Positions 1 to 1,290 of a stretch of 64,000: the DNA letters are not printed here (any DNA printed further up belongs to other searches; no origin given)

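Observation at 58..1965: ParA-type partition ATPase fused to a CBM48/AMPK-beta glycogen-binding domain, paired with a membrane-anchored protein: candidate glycogen-granule positioning system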

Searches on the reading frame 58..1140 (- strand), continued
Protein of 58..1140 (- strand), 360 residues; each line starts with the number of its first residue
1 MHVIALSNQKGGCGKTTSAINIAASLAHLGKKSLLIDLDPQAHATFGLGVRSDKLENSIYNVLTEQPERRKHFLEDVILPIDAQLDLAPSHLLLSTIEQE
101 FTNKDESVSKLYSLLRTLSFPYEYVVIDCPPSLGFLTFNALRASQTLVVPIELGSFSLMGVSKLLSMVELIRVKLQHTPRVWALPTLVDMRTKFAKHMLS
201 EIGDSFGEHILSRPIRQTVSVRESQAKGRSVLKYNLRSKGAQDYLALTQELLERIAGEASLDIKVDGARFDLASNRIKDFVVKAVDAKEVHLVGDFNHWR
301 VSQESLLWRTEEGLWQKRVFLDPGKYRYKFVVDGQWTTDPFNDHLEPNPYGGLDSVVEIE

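Call 10: find_encoding_contigs(protein=window:58-1140:-, flank=10000, max_places=3)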
Protein window:58-1140:- (360 aa): 2 contigs read that carry it; 2 places shown.
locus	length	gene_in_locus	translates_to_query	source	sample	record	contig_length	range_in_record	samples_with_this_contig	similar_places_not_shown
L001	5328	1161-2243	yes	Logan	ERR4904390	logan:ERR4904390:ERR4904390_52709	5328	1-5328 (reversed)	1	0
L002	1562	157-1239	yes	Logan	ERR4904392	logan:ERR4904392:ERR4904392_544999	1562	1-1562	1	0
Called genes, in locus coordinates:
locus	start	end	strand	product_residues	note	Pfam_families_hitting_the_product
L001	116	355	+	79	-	PF02229:PC4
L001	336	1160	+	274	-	-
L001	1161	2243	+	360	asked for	PF00142:Fer4_NifH (weak), PF01656:CbiA, PF02374:ArsA_ATPase (weak), PF06564:CBP_BcsQ (weak), PF09140:MipZ, PF10609:ParA, PF13614:AAA_31, PF16561:AMPK1_CBM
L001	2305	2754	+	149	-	PF00565:SNase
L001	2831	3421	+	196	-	PF02577:BFN_dom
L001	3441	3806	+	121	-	-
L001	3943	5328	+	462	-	?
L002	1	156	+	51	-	?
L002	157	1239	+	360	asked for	PF00142:Fer4_NifH (weak), PF01656:CbiA, PF02374:ArsA_ATPase (weak), PF06564:CBP_BcsQ (weak), PF09140:MipZ, PF10609:ParA, PF13614:AAA_31, PF16561:AMPK1_CBM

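Call 13: find_related_loci(query=A1, collection=genome_contigs, flank=8000)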
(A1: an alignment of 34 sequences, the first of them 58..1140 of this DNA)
Query A1 (360 aa) in genome_contigs; peptide patterns used: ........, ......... (x = any residue, [..] = any of these).
219 stretches matched a pattern; 193 encode a relative of the query (tblastn E <= 1e-3); the best 80 are kept; 80 distinct loci.
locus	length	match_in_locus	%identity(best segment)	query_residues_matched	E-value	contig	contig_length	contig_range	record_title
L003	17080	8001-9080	82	1-360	0e+0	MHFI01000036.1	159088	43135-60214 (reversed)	MAG: Omnitrophica bacterium RIFCSPHIGHO2_02_FULL_51_18 rifcsphigho2_02_scaffold_307, whole genome shotgun sequence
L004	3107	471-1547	71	1-360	0e+0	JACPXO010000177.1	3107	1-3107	MAG: Candidatus Omnitrophota bacterium isolate NC_groundwater_839_Pr1_B-0.1um_55_15 Montesol18_Bp1_scaffold_1744157, who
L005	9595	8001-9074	73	1-360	0e+0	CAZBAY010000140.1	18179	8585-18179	MAG TPA_asm: uncultured Planctomycetia bacterium isolate binchicken_co165_23 genome assembly, contig: k141_567471, whole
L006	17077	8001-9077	70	1-360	2e-177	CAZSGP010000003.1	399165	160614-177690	MAG TPA_asm: uncultured Planctomycetia bacterium isolate SRP278252_co1_282 genome assembly, contig: NODE_8_length_399165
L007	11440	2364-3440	70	1-360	4e-176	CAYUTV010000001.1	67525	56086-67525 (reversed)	MAG TPA_asm: uncultured Planctomycetia bacterium isolate binchicken_co16_157 genome assembly, contig: NODE_708_length_67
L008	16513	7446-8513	71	1-360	4e-176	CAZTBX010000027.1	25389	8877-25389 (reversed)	MAG TPA_asm: uncultured Planctomycetia bacterium isolate binchicken_co203_12 genome assembly, contig: k141_3237307, whol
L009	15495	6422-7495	70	2-360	5e-173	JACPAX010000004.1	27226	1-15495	MAG: Candidatus Omnitrophota bacterium isolate NC_groundwater_242_Ag_S-0.2um_58_8 S5_GD2017_2_S2_scaffold_5634, whole ge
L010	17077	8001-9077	69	1-359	9e-171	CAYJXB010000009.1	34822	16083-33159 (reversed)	MAG TPA_asm: uncultured Planctomycetia bacterium isolate ERP125453_co1_485 genome assembly, contig: NODE_984_length_3482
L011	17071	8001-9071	68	1-359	4e-169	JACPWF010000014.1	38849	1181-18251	MAG: Candidatus Omnitrophota bacterium isolate NC_groundwater_804_Pr6_B-0.1um_56_12 kurt_kritikos_18_scaffold_245932, wh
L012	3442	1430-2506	66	1-359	1e-176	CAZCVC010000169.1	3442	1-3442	MAG TPA_asm: uncultured Planctomycetia bacterium isolate ERP125453_co2_369 genome assembly, contig: NODE_25322_length_34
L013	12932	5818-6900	67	1-359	1e-168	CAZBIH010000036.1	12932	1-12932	MAG TPA_asm: uncultured Planctomycetia bacterium isolate ERP125453_co2_192 genome assembly, contig: NODE_1929_length_129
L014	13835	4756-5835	67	1-359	3e-167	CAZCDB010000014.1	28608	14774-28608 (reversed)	MAG TPA_asm: uncultured Planctomycetia bacterium isolate SRP150892_co2_175 genome assembly, contig: NODE_2115_length_286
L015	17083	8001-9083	65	1-360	1e-165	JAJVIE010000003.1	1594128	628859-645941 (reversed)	MAG: Candidatus Omnitrophota bacterium isolate Bin_62 c_000000000003, whole genome shotgun sequence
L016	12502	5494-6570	66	2-360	5e-165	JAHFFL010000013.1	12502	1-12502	MAG: Candidatus Omnitrophota bacterium isolate nzgw291 NODE_7610_length_12503_cov_3.556291, whole genome shotgun sequenc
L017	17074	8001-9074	65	1-360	9e-165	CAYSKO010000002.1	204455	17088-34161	MAG TPA_asm: uncultured Planctomycetia bacterium isolate SRP128246_co1_468 genome assembly, contig: NODE_19_length_20445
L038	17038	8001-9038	51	1-360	1e-117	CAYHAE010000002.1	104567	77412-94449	MAG TPA_asm: uncultured Planctomycetia bacterium isolate ERP119294_co1_439 genome assembly, contig: NODE_193_length_1045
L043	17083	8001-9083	51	1-359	9e-117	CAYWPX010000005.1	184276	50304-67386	MAG TPA_asm: uncultured Planctomycetia bacterium isolate SRP278252_co2_234 genome assembly, contig: NODE_79_length_18427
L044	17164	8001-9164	44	1-360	7e-117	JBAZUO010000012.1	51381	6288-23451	MAG: Candidatus Omnitrophota bacterium isolate SO_2017_GW1_230 NODE_3351_length_51381_cov_1.259589_OW334_2017, whole gen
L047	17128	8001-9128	47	1-360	3e-115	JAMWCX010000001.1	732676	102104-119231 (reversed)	MAG: Candidatus Omnitrophota bacterium isolate QZM4_2.bins.201.Tibet NODE_4_length_732676_cov_4.377431, whole genome sho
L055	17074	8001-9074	48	3-360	4e-113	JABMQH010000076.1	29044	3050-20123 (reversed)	MAG: Candidatus Omnitrophota bacterium isolate bin.702 k141_2733867, whole genome shotgun sequence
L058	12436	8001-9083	49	1-359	3e-112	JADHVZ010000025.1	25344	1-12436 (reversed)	MAG: Candidatus Omnitrophota bacterium isolate BS750m-G14 BS-750m-C2610, whole genome shotgun sequence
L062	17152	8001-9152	46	1-359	2e-110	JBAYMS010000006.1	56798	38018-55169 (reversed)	MAG: Candidatus Omnitrophota bacterium isolate SO_2016_LW1_45 scaffold00340_LW64-88_2016, whole genome shotgun sequence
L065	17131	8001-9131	46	1-359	7e-110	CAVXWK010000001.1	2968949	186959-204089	MAG: uncultured delta proteobacterium isolate MFD04492.bin.2.7 genome assembly, contig: contig_16283, whole genome shotg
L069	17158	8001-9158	43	1-359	7e-109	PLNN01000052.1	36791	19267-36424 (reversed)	MAG: Candidatus Omnitrophota bacterium isolate fen_1320 73.20120800_E1X.39_contig_16930, whole genome shotgun sequence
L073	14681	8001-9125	47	1-359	5e-108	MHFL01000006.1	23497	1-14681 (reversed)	MAG: Omnitrophica bacterium RIFCSPLOWO2_01_FULL_45_10 rifcsplowo2_01_scaffold_14027, whole genome shotgun sequence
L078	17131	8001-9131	44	1-359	1e-106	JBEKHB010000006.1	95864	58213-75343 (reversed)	MAG: Syntrophorhabdales bacterium isolate SPRUCE 267 SPRUCE_267_6, whole genome shotgun sequence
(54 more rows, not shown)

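Call 21: search_protein_families(library=pfam, proteins=[L065:3419-4204:+, L065:4392-5678:+, L065:6175-7467:-, L065:8001-9134:+, L065:9181-9618:+, L065:9932-10519:+, L065:11357-11749:+, L065:12009-12710:-, L065:12720-15128:-, L065:15125-16777:-], max_evalue=0.001)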
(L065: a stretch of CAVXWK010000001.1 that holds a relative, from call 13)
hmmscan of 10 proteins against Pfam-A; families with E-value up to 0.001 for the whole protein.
L065:3419-4204:+ (261 aa): 2 families
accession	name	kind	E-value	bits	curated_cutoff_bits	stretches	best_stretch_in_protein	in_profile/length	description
PF00378.25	ECH_1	-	1.4e-52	179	27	1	10-259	3-249/251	Enoyl-CoA hydratase/isomerase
PF16113.10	ECH_2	-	7.2e-31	108.3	27.2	1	16-184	4-172/335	Enoyl-CoA hydratase/isomerase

L065:4392-5678:+ (428 aa): 4 families
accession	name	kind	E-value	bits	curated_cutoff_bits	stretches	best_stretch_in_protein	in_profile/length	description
PF00441.29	Acyl-CoA_dh_1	-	2.4e-25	89.9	22.4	1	275-415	9-141/150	Acyl-CoA dehydrogenase, C-terminal domain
PF02770.24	Acyl-CoA_dh_M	-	3.6e-18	66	33.3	1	151-255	1-97/97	Acyl-CoA dehydrogenase, middle domain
PF08028.16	Acyl-CoA_dh_2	-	7.3e-15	55.9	22.7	1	283-407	2-128/134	Acyl-CoA dehydrogenase, C-terminal domain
PF02771.21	Acyl-CoA_dh_N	-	8.6e-10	39.4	22.9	1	27-144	1-111/113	Acyl-CoA dehydrogenase, N-terminal domain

L065:6175-7467:- (430 aa): 0 families

L065:8001-9134:+ (377 aa): 11 families
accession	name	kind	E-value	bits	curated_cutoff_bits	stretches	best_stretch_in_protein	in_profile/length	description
PF13614.12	AAA_31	-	9.9e-50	169.4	27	1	1-173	1-170/177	AAA domain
PF01656.29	CbiA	-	2.3e-20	73.3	25.4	1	4-229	1-124/125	CobQ/CobB/MinD/ParA nucleotide binding domain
PF09140.17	MipZ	-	5.5e-13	49.3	20.7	1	3-41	2-40/262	ATPase MipZ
PF16561.11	AMPK1_CBM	-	4.6e-12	46.4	26.8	1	304-373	10-75/85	Glycogen recognition site of AMP-activated protein kinase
PF10609.15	ParA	-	6.5e-09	36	27.1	1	2-43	4-45/246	NUBPL iron-transfer P-loop NTPase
PF00142.24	Fer4_NifH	-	4.7e-07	30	25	1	4-44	3-42/271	4Fe-4S iron sulfur cluster binding proteins, NifH/frxC family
PF06564.18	CBP_BcsQ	-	5.2e-07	29.9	21.3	1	1-152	1-149/234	Cellulose biosynthesis protein BcsQ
PF02922.24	CBM_48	-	3.9e-06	27.5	22.4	1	292-354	10-72/83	Carbohydrate-binding module 48 (Isoamylase N-terminal domain)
PF22058.2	X25_BaPul_like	-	7.6e-06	26.4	27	1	312-359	13-61/87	Pullulanase X25 domain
PF07015.17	VirC1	-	0.00021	21.2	24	1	1-39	1-39/231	VirC1 protein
PF02374.21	ArsA_ATPase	-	0.00021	21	24.3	1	8-41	7-40/305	Anion-transporting ATPase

L065:9181-9618:+ (145 aa): 1 family
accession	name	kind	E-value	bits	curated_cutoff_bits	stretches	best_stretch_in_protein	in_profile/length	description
PF12399.14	BCA_ABC_TP_C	-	2.6e-05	24.1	25.5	1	126-144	6-24/27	Branched-chain amino acid ATP-binding cassette transporter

L065:9932-10519:+ (195 aa): 1 family
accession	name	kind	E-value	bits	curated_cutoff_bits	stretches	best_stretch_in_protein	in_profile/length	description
PF04336.18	ACP_PD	-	1.2e-59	201.9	27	1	1-183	1-183/183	Acyl carrier protein phosphodiesterase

L065:11357-11749:+ (130 aa): 1 family
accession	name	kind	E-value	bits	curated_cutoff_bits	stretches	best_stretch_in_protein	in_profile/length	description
PF01850.27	PIN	-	9e-13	49.3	23.6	1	3-117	2-116/120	PIN domain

L065:12009-12710:- (233 aa): 1 family
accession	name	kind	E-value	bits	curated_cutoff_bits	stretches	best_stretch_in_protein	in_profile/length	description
PF08722.17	Tn7_TnsA-like_N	-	0.0002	22.3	26.5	1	149-201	13-74/85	TnsA-like endonuclease N terminal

L065:12720-15128:- (802 aa): 1 family
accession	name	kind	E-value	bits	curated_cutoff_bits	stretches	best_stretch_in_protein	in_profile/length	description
PF04851.21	ResIII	-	5.3e-07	30.1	22.5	1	133-206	20-70/164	Type III restriction enzyme, res subunit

L065:15125-16777:- (550 aa): 4 families
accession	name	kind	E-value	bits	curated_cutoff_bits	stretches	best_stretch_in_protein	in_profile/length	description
PF13304.12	AAA_21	-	6.7e-20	72.8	27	1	225-296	232-304/304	AAA domain, putative AbiEii toxin, Type IV TA system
PF13175.12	AAA_15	-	1.1e-16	61.9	32.1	2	214-295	291-374/374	AAA ATPase domain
PF02463.25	SMC_N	-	2.3e-06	27.7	40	0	1-42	1-45/220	RecF/RecN/SMC N terminal domain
PF13476.12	AAA_23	-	5e-05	24.5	27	1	4-104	1-84/201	AAA domain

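Call 22: search_protein_families(library=pfam, proteins=[L078:3638-4588:+, L078:4571-5515:-, L078:5516-6418:-, L078:6593-7225:-, L078:8001-9134:+, L078:9303-9797:+, L078:9931-10434:-, L078:11347-12546:-, L078:12533-14512:-, L078:14201-15430:+], max_evalue=0.001)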
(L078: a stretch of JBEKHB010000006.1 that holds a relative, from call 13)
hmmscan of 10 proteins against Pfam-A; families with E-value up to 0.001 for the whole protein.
L078:3638-4588:+ (316 aa): 1 family
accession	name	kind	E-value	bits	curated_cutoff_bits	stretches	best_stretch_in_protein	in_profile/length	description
PF00701.28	DHDPS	-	1.6e-93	313.1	22.1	1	24-309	2-288/289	Dihydrodipicolinate synthetase family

L078:4571-5515:- (314 aa): 0 families

L078:5516-6418:- (300 aa): 0 families

L078:6593-7225:- (210 aa): 0 families

L078:8001-9134:+ (377 aa): 11 families
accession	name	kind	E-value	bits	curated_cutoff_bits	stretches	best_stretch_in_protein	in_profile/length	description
PF13614.12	AAA_31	-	4.3e-53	180.3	27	1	1-173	1-170/177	AAA domain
PF01656.29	CbiA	-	3.2e-20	72.8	25.4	1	5-229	2-124/125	CobQ/CobB/MinD/ParA nucleotide binding domain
PF09140.17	MipZ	-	8.9e-14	51.9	20.7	1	5-192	4-165/262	ATPase MipZ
PF16561.11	AMPK1_CBM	-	2e-12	47.6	26.8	1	305-377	11-79/85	Glycogen recognition site of AMP-activated protein kinase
PF06564.18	CBP_BcsQ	-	1.2e-11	45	21.3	1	1-147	1-142/234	Cellulose biosynthesis protein BcsQ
PF10609.15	ParA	-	1e-08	35.3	27.1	1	3-39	5-41/246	NUBPL iron-transfer P-loop NTPase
PF00142.24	Fer4_NifH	-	1.5e-08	34.9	25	1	9-53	7-52/271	4Fe-4S iron sulfur cluster binding proteins, NifH/frxC family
PF02922.24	CBM_48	-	1.4e-07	32.2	22.4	1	294-354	11-72/83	Carbohydrate-binding module 48 (Isoamylase N-terminal domain)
PF02374.21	ArsA_ATPase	-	1e-05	25.4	24.3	1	10-43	9-41/305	Anion-transporting ATPase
PF22058.2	X25_BaPul_like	-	0.00017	22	27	1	311-357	12-59/87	Pullulanase X25 domain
PF07015.17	VirC1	-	0.00045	20.1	24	1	1-40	1-40/231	VirC1 protein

L078:9303-9797:+ (164 aa): 0 families

L078:9931-10434:- (167 aa): 0 families

L078:11347-12546:- (399 aa): 1 family
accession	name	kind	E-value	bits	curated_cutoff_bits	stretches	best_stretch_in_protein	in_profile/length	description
PF00180.25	Iso_dh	-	2.1e-50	172.4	27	1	7-393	3-348/348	Isocitrate/isopropylmalate dehydrogenase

L078:12533-14512:- (659 aa): 3 families
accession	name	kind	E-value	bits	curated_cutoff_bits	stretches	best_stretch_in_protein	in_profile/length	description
PF00330.25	Aconitase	-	1.3e-106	357.8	28.7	2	7-284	1-306/463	Aconitase family (aconitate hydratase)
PF00694.25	Aconitase_C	-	1.7e-21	77.4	22.8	1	508-579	59-130/131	Aconitase C-terminal domain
PF04412.18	AcnX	-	0.0007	18.8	31.5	0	280-369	282-367/400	Aconitase X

L078:14201-15430:+ (409 aa): 0 families

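Call 47: predict_structure(alignment_id=A1)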
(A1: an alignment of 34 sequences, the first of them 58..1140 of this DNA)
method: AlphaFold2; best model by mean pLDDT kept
length: 360 residues; sequences in the alignment: 34
mean_pLDDT: 76.5   pTM: 0.65
mean pLDDT of the five models: 76.5, 76.3, 72.5, 71.4, 70.1
residues with pLDDT >= 90: 75; 70-90: 179; 50-70: 72; < 50: 34
segments of 3 or more residues with pLDDT < 50: 92-108, 259-275
pLDDT, mean of each block of 10 residues (from residue 1): 84 83 95 86 69 62 67 73 86 47 49 71 88 75 86 63 65 67 85 77 73 89 87 93 96 75 36 54 86 89 83 77 86 89 81 82
secondary structure, 60 per line:
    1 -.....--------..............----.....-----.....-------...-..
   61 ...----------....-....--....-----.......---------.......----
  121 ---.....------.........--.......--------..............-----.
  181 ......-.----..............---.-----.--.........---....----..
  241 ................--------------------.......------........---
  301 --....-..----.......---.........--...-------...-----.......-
elements in order: E2-6 H15-28 E33-37 H43-47 H59-63 H74-77 E79-82 E85-88 H94-100 H110-116 E124-128 H135-143 E146-152 H161-174 E180-186 H193-206 H219-227 H231-234 H239-256 E277-283 E290-294 E314-320 E324-332 E335-337 E345-347 E353-359
